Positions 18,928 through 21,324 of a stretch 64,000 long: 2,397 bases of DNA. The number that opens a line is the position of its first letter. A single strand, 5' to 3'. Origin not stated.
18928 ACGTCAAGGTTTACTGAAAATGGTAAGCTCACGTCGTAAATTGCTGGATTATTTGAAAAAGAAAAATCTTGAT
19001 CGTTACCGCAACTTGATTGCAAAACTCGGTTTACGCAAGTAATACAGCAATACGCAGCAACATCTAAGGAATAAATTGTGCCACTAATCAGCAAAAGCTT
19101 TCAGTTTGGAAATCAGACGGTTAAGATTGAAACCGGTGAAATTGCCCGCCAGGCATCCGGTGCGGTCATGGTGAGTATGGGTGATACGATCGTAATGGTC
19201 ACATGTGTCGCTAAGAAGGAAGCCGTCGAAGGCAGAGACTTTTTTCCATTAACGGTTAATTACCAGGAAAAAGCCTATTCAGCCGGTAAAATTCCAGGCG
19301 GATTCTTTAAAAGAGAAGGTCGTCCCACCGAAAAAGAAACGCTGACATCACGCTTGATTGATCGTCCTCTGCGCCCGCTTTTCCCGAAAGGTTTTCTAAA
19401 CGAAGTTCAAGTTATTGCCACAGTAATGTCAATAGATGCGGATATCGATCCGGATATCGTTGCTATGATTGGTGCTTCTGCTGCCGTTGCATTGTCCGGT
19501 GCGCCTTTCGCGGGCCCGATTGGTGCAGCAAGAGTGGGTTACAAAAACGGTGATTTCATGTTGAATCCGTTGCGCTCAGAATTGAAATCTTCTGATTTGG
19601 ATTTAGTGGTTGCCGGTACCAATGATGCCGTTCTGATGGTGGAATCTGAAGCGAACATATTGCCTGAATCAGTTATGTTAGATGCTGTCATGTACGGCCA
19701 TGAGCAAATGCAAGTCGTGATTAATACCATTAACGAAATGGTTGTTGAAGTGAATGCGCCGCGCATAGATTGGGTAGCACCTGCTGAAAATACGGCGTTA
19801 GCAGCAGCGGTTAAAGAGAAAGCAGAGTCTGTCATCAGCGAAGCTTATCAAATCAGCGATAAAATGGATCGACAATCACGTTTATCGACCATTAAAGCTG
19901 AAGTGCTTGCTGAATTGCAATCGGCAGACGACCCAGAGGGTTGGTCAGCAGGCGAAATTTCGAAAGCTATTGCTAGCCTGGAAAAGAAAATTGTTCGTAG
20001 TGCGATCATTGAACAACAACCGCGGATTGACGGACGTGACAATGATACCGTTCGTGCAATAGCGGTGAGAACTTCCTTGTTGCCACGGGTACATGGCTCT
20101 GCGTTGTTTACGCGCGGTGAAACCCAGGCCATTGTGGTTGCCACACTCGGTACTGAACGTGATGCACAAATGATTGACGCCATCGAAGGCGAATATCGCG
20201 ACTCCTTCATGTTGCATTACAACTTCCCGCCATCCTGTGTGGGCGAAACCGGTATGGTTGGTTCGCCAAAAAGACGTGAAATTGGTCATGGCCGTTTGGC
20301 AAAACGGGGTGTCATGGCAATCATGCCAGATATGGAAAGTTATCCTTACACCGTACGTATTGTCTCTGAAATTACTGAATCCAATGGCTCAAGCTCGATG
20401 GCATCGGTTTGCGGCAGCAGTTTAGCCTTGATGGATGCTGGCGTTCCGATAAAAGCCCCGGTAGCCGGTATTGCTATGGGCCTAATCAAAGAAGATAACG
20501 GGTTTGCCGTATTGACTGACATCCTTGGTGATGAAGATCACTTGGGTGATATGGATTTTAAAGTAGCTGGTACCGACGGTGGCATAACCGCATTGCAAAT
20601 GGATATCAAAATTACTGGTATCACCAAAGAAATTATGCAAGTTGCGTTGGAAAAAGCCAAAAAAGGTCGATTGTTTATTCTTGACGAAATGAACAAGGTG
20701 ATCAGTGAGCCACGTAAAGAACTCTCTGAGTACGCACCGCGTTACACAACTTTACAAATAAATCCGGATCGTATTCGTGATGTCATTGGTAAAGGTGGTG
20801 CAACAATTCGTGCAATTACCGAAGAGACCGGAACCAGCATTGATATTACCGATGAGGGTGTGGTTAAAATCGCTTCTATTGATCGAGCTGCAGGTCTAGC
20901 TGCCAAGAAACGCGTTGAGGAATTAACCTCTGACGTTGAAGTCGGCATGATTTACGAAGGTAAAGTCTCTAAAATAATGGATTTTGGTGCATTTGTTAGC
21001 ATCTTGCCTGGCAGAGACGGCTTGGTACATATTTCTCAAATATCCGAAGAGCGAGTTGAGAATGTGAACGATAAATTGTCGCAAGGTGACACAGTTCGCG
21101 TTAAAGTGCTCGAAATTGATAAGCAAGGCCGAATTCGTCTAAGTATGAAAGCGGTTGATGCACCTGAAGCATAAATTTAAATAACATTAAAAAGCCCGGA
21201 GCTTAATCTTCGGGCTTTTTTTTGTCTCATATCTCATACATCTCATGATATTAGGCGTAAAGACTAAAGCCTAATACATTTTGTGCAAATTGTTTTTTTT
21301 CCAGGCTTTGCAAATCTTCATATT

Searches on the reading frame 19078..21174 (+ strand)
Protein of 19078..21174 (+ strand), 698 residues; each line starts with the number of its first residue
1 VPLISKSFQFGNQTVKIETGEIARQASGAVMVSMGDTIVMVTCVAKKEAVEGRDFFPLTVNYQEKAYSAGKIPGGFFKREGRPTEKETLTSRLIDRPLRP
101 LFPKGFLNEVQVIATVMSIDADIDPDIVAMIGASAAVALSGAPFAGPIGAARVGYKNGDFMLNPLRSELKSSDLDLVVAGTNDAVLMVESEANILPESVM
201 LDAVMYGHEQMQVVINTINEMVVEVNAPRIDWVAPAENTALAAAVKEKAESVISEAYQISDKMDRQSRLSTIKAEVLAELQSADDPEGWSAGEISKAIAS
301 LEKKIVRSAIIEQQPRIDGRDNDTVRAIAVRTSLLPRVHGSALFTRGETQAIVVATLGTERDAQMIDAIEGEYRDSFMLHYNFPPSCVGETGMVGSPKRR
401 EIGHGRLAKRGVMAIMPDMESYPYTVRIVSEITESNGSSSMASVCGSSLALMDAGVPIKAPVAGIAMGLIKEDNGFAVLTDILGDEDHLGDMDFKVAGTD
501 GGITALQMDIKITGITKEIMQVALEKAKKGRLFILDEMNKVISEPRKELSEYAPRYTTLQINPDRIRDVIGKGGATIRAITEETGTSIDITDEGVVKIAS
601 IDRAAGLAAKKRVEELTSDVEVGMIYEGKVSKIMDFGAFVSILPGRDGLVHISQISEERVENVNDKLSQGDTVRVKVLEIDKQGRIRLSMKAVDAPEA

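Call 117: search_protein_families(library=ncbifam, alignment_id=A10, max_evalue=1e-10)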
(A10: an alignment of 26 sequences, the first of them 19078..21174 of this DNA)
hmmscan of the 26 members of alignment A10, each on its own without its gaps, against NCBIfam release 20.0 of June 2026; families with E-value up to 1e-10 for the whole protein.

A. member 1, window:19078-21174:+ (698 aa): 21 families
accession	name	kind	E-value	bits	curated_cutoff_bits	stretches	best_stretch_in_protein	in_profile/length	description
TIGR03591.1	polynuc_phos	equivalog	0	1078.6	525.05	1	9-693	1-689/689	polyribonucleotide nucleotidyltransferase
NF008805.1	PRK11824.1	equivalog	0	1041.1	471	1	6-692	2-682/683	polyribonucleotide nucleotidyltransferase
TIGR02696.1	pppGpp_PNP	exception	2.5e-192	641.1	1106.75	1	9-688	13-718/720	guanosine pentaphosphate synthetase I/polyribonucleotide nucleotidyltransferase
TIGR02065.1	ECX1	equivalog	1.4e-27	96.5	318.7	1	310-537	3-221/230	exosome complex exonuclease Rrp41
NF005208.0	PRK06676.1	equivalog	7.8e-25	87.7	368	1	614-695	270-352/391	30S ribosomal protein S1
NF000907.0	PRK00087.1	equivalog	3e-23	81.9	624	1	617-695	558-637/671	bifunctional 4-hydroxy-3-methylbut-2-enyl diphosphate reductase/30S ribosomal protein S1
NF006363.0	PRK08582.1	equivalog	2.4e-22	79.6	171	1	620-696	3-80/140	S1 domain-containing RNA-binding protein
NF005973.0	PRK08059.1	equivalog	2.5e-22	79.3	148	1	618-695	3-81/123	S1 domain-containing post-transcriptional regulator GSP13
NF040579.1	S1_dom_CvfD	subfamily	8.8e-20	71.1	117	1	621-694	2-76/113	CvfD/Ygs/GSP13 family RNA-binding post-transcriptional regulator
NF004473.0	PRK05807.1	equivalog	2.2e-19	70.2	178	1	620-692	3-74/136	S1 domain-containing RNA-binding protein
NF010379.0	PRK13806.1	equivalog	3.2e-19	68.9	648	1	610-693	190-278/491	30S ribosomal protein S1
NF004952.0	PRK06299.1-2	equivalog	4.3e-19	68.2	524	1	611-694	207-290/580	30S ribosomal protein S1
NF005911.0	PRK07899.1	equivalog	9.7e-15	54.2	691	1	619-693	290-365/486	30S ribosomal protein S1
TIGR00717.1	rpsA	equivalog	1.3e-14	53.6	577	1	614-693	179-345/516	30S ribosomal protein S1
NF040578.1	S1_dom_Ygs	exception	5.8e-14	52.3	175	1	621-693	6-78/122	S1 domain-containing post-transcriptional regulator Ygs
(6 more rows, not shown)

B. families by the number of members that match (of 26 scanned): 278 families (the first 25 are shown)
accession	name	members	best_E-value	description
TIGR03591.1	polynuc_phos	2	0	polyribonucleotide nucleotidyltransferase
NF008805.1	PRK11824.1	2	0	polyribonucleotide nucleotidyltransferase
NF004954.0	PRK06299.1-4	2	3.2e-292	30S ribosomal protein S1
TIGR00717.1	rpsA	2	9.6e-214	30S ribosomal protein S1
NF011381.1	PRK14806.1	2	2.7e-213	bifunctional prephenate dehydrogenase/3-phosphoshikimate 1-carboxyvinyltransferase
NF004952.0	PRK06299.1-2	2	1.8e-207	30S ribosomal protein S1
NF004955.0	PRK06299.1-5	2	4.8e-205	30S ribosomal protein S1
TIGR02696.1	pppGpp_PNP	2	2.5e-192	guanosine pentaphosphate synthetase I/polyribonucleotide nucleotidyltransferase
NF004953.0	PRK06299.1-3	2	7.9e-175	30S ribosomal protein S1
NF000907.0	PRK00087.1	2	6e-170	bifunctional 4-hydroxy-3-methylbut-2-enyl diphosphate reductase/30S ribosomal protein S1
NF005208.0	PRK06676.1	2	7.3e-156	30S ribosomal protein S1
NF005911.0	PRK07899.1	2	4.9e-149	30S ribosomal protein S1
NF010379.0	PRK13806.1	2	7.7e-132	30S ribosomal protein S1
NF004956.0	PRK06299.1-6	2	9e-117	30S ribosomal protein S1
NF008816.0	PRK11860.1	2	7.9e-79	bifunctional 3-phosphoshikimate 1-carboxyvinyltransferase/cytidylate kinase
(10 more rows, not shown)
